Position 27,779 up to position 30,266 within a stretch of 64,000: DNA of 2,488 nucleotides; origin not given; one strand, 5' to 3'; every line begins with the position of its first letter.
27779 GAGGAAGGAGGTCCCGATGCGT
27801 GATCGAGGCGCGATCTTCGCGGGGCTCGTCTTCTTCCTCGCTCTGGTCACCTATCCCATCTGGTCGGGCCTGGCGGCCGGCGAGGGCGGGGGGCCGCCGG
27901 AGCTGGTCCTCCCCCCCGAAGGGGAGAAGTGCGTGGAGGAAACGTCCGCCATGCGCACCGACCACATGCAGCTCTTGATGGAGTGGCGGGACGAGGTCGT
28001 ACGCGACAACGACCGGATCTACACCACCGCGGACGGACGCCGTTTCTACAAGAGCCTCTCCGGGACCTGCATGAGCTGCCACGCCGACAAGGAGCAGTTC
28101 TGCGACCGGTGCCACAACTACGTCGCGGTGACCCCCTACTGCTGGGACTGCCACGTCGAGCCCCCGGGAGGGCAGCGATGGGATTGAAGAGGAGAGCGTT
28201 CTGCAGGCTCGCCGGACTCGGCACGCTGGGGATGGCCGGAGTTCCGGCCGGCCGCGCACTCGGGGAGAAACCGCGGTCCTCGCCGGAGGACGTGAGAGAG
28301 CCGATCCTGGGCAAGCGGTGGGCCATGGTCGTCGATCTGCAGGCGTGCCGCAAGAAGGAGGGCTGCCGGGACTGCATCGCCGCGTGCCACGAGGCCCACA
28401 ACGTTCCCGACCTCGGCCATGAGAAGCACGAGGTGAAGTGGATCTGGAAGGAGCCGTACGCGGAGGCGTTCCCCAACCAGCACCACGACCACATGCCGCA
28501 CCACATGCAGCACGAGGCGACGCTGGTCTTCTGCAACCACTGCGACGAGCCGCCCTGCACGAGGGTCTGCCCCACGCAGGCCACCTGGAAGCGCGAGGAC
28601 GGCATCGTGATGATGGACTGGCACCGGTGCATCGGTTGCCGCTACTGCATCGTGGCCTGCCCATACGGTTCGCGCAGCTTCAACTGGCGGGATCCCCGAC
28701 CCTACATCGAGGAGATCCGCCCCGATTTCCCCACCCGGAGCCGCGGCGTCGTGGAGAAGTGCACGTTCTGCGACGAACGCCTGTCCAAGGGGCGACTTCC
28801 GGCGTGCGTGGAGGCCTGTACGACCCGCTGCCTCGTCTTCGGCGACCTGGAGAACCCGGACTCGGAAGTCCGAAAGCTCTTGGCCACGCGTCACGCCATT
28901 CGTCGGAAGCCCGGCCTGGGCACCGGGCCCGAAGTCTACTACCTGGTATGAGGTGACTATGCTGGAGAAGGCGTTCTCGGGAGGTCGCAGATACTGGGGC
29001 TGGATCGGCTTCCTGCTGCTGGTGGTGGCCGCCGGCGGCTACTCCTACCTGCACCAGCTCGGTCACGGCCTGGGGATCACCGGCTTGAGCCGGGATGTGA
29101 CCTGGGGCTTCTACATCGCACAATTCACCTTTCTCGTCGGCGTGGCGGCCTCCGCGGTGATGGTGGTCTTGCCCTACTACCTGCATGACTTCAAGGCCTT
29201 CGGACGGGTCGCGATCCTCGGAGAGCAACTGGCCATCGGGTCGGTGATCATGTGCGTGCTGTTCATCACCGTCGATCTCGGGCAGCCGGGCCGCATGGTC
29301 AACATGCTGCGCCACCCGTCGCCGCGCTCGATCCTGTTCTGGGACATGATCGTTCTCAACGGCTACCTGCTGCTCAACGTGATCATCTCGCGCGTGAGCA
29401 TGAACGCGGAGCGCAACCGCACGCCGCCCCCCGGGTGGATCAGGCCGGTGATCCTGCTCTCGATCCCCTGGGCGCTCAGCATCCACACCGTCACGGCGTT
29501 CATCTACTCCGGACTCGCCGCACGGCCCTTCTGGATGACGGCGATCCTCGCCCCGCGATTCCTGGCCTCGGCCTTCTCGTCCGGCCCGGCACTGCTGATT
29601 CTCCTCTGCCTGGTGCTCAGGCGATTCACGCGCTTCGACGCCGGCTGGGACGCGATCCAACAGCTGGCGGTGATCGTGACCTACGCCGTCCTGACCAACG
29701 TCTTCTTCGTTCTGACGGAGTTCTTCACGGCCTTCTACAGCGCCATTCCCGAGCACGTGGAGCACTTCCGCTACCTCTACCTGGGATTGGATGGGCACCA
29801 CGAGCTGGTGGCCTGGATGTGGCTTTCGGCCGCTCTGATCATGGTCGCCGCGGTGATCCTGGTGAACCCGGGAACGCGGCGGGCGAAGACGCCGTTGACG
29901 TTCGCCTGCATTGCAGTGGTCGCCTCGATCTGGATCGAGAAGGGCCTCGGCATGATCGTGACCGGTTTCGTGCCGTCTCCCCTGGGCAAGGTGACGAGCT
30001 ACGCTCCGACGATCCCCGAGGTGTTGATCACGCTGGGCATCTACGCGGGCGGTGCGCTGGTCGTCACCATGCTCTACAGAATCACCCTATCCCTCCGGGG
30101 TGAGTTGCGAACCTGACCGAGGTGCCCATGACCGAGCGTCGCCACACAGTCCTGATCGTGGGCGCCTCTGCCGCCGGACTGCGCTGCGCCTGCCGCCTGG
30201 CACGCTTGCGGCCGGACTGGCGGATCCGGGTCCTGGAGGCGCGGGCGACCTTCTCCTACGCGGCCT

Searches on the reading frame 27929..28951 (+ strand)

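Call 10: search_protein_families(library=ncbifam, proteins=[window:27929-28951:+], max_evalue=0.00001)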
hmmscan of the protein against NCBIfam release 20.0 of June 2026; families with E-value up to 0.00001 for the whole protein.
window:27929-28951:+ (340 aa): 19 families
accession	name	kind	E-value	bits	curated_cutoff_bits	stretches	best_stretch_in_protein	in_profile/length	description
NF045797.1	DsrO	equivalog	1.5e-87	292.9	200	1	85-339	2-234/235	sulfate reduction electron transfer complex DsrMKJOP subunit DsrO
NF041782.1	mnquin_red_QrcC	equivalog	8.8e-42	143.4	400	1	131-339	1-225/239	menaquinone reductase iron-sulfur cluster-binding subunit QrcC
NF011569.0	PRK14993.1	equivalog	6e-41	140.5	416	1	87-339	4-222/244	tetrathionate reductase subunit TtrB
TIGR03149.1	cyt_nit_nrfC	equivalog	6.3e-41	140.2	377.6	1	127-338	35-215/225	cytochrome c nitrite reductase Fe-S protein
NF041715.1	arsenate_red_ArrB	equivalog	4.7e-40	137.6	450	2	130-257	2-112/233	arsenate respiratory reductase iron-sulfur subunit ArrB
TIGR02951.1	DMSO_dmsB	equivalog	3.6e-31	108.4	214.1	1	135-309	6-155/161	DMSO/selenate family reductase complex B subunit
NF045715.1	sulf_resp_HmcB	equivalog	2.4e-27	95.8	420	1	132-308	38-199/307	sulfate respiration complex iron-sulfur protein HmcB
NF008134.0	PRK10882.1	equivalog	4.4e-26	91.7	263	1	87-321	3-222/329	hydrogenase 2 operon protein HybA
TIGR03478.1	DMSO_red_II_bet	subfamily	4.8e-25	88.2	480.7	1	201-339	130-253/321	DMSO reductase family type II enzyme, iron-sulfur subunit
NF038355.1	FDH3_beta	equivalog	8.9e-24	84.5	240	1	198-315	50-172/180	formate dehydrogenase FDH3 subunit beta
NF042979.1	EthbenzDh_ebdB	equivalog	1.5e-20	73.4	740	1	201-339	152-275/354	ethylbenzene dehydrogenase subunit beta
TIGR01582.1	FDH-beta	equivalog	1.8e-19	69.9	334.7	1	131-316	22-191/283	formate dehydrogenase subunit beta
NF009408.0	PRK12769.1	equivalog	2.2e-18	65.8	1003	1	144-304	13-144/659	formate-dependent uric acid utilization protein AegA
NF007658.0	PRK10330.1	equivalog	2.2e-17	63.1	260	1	144-307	13-157/181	electron transport protein HydN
TIGR01660.1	narH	equivalog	8.8e-13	47.5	524.05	1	201-306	182-271/492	nitrate reductase subunit beta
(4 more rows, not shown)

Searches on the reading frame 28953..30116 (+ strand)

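Call 10: search_protein_families(library=ncbifam, proteins=[window:28953-30116:+], max_evalue=0.00001)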
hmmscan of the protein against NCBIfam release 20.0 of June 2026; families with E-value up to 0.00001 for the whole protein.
window:28953-30116:+ (387 aa): 3 families
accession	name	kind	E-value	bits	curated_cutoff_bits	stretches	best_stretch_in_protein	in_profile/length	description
NF045798.1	DsrP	equivalog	2.6e-137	457.9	350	1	3-382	1-344/346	sulfate reduction electron transfer complex DsrMKJOP subunit DsrP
NF041784.1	mnquin_red_QrcD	equivalog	1.1e-14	54.6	570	1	203-377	223-397/408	menaquinone reductase integral membrane subunit QrcD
NF011568.0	PRK14992.1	equivalog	2.7e-09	36.9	314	1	47-249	15-212/341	tetrathionate reductase subunit TtrC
